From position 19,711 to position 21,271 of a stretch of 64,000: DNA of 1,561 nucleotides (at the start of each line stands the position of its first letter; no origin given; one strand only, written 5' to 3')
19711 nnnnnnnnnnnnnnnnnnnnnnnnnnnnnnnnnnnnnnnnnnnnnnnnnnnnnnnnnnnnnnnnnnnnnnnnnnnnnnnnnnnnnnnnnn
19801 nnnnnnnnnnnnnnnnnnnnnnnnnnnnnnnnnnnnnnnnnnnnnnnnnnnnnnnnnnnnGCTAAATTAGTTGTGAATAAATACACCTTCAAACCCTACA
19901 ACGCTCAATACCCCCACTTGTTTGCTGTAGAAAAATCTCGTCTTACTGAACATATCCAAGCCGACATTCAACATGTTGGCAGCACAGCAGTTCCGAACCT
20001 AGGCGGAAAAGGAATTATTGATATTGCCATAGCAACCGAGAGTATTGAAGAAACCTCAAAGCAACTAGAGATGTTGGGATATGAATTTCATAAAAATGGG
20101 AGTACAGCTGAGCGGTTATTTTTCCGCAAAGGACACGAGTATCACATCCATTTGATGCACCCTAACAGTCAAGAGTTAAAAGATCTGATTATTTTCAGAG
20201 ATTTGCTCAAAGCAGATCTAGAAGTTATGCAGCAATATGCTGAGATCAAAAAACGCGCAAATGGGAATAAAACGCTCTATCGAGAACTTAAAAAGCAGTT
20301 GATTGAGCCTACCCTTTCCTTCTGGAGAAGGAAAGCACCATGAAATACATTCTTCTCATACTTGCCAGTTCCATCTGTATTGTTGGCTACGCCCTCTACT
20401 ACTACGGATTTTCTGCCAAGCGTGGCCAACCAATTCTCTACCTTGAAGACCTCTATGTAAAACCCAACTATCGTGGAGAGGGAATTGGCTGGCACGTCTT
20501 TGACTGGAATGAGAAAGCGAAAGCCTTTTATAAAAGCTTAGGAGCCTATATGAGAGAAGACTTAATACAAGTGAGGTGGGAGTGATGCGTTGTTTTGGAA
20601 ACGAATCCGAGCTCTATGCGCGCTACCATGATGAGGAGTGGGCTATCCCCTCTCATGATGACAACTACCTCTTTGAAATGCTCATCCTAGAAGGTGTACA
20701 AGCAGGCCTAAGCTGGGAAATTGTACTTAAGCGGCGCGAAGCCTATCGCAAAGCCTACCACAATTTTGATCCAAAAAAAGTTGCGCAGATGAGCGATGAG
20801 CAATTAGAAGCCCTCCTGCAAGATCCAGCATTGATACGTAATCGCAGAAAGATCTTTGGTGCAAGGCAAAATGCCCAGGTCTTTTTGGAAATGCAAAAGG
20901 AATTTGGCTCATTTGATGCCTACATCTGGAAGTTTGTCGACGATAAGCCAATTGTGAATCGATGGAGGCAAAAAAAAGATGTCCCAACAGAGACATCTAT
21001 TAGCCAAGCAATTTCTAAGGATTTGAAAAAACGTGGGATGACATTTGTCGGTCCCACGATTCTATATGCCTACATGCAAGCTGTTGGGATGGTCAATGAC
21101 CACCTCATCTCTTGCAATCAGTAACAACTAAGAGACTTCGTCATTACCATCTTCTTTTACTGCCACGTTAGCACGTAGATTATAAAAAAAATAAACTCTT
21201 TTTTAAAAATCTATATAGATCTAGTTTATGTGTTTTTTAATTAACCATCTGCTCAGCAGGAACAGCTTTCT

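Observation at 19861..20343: ValRS fused in frame to a complete GrpB-family domain, one base away from being two genes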

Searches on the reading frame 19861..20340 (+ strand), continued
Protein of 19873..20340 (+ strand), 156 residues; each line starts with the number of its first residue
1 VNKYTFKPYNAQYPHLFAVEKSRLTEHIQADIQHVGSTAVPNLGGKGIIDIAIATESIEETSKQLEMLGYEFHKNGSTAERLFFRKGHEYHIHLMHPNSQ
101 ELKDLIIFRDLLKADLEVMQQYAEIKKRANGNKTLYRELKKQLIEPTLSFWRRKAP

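Call 60: search_protein_families(library=pfam, alignment_id=A5, max_evalue=0.001)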
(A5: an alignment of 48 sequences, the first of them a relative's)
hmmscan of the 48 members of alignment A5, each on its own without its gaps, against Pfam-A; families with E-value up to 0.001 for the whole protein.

A. member 1, L089:122-697:+ (192 aa): 2 families
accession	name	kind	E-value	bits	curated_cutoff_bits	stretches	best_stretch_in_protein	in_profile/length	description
PF13302.13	Acetyltransf_3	-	7.5e-34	117.8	25.4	1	13-154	1-138/138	Acetyltransferase (GNAT) domain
PF00583.31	Acetyltransf_1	-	5.5e-08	33.5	20.7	1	60-152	29-115/116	Acetyltransferase (GNAT) family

B. families by the number of members that match (of 48 scanned): 81 families (the first 25 are shown)
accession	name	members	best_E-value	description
PF00583.31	Acetyltransf_1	9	4.5e-14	Acetyltransferase (GNAT) family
PF13302.13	Acetyltransf_3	5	2.7e-39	Acetyltransferase (GNAT) domain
PF13673.13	Acetyltransf_10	4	2.1e-11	Acetyltransferase (GNAT) domain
PF13508.13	Acetyltransf_7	3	2.2e-14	Acetyltransferase (GNAT) domain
PF13419.12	HAD_2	3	2.4e-12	Haloacid dehalogenase-like hydrolase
PF13527.13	Acetyltransf_9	3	1.3e-05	Acetyltransferase (GNAT) domain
PF00561.26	Abhydrolase_1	2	4.1e-34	alpha/beta hydrolase fold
PF01230.28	HIT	2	1.4e-25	HIT domain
PF01636.29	APH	2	9.3e-23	Phosphotransferase enzyme family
PF12146.15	Hydrolase_4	2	3.5e-21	Serine aminopeptidase, S33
PF11969.13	DcpS_C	2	5.8e-13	Scavenger mRNA decapping enzyme C-term binding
PF00702.32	Hydrolase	2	6.5e-13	haloacid dehalogenase-like hydrolase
PF07883.17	Cupin_2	2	5.4e-12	Cupin domain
PF08445.16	FR47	2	5.1e-05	FR47-like protein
PF14542.12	Acetyltransf_CG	2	0.00012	GCN5-related N-acetyl-transferase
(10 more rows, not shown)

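Call 63: search_protein_families(library=pfam, proteins=[L116:2658-3191:-, L124:7340-8599:+], max_evalue=0.001)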
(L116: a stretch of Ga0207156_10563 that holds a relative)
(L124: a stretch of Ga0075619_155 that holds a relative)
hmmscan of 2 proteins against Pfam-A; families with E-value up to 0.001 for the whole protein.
L116:2658-3191:- (178 aa): 6 families
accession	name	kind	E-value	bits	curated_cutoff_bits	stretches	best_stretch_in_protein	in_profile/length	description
PF00583.31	Acetyltransf_1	-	1.2e-20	74.3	20.7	1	61-156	25-115/116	Acetyltransferase (GNAT) family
PF13508.13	Acetyltransf_7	-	3.8e-13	50.1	27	1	75-156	7-81/84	Acetyltransferase (GNAT) domain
PF13673.13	Acetyltransf_10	-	9.2e-06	26.1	23.6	1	73-156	33-106/128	Acetyltransferase (GNAT) domain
PF13302.13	Acetyltransf_3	-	0.00013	23.2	25.4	1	25-157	5-137/138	Acetyltransferase (GNAT) domain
PF08445.16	FR47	-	0.00029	21.2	22.1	1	102-160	23-80/86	FR47-like protein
PF14542.12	Acetyltransf_CG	-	0.00045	20.7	30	1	78-133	7-57/80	GCN5-related N-acetyl-transferase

L124:7340-8599:+ (420 aa): 2 families
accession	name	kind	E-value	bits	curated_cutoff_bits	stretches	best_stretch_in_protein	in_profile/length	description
PF00133.28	tRNA-synt_1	-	1.9e-60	205.2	22.7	1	1-415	4-217/414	tRNA synthetases class I (I, L, M and V)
PF09334.17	tRNA-synt_1g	-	1.6e-08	34.2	20.1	1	29-173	8-132/391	tRNA synthetases class I (M)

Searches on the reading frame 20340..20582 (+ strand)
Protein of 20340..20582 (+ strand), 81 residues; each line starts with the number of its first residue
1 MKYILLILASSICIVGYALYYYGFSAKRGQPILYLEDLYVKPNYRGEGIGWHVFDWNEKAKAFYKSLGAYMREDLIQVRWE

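Call 3: search_protein_families(library=pfam, proteins=[window:20340-20582:+], max_evalue=0.01)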
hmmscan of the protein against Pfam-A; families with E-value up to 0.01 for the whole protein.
window:20340-20582:+ (81 aa): 2 families
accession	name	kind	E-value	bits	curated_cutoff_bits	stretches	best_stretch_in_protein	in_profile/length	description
PF00583.31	Acetyltransf_1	-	6.4e-08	33.3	20.7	1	13-51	43-78/116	Acetyltransferase (GNAT) family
PF13508.13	Acetyltransf_7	-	2.5e-06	28.2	27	1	14-67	14-80/84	Acetyltransferase (GNAT) domain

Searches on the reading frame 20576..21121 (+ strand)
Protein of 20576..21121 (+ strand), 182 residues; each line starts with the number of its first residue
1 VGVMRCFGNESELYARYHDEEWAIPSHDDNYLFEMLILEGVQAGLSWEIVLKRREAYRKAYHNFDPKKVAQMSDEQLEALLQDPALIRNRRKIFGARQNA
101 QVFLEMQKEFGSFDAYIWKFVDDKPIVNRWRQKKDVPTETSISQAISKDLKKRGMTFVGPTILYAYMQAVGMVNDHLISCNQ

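Call 3: search_protein_families(library=pfam, proteins=[window:20576-21121:+], max_evalue=0.01)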
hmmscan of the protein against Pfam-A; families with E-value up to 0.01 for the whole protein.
window:20576-21121:+ (182 aa): 1 family
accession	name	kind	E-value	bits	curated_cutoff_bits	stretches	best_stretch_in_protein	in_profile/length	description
PF03352.18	Adenine_glyco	-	5.7e-80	267.8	25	1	10-181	4-175/177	Methyladenine glycosylase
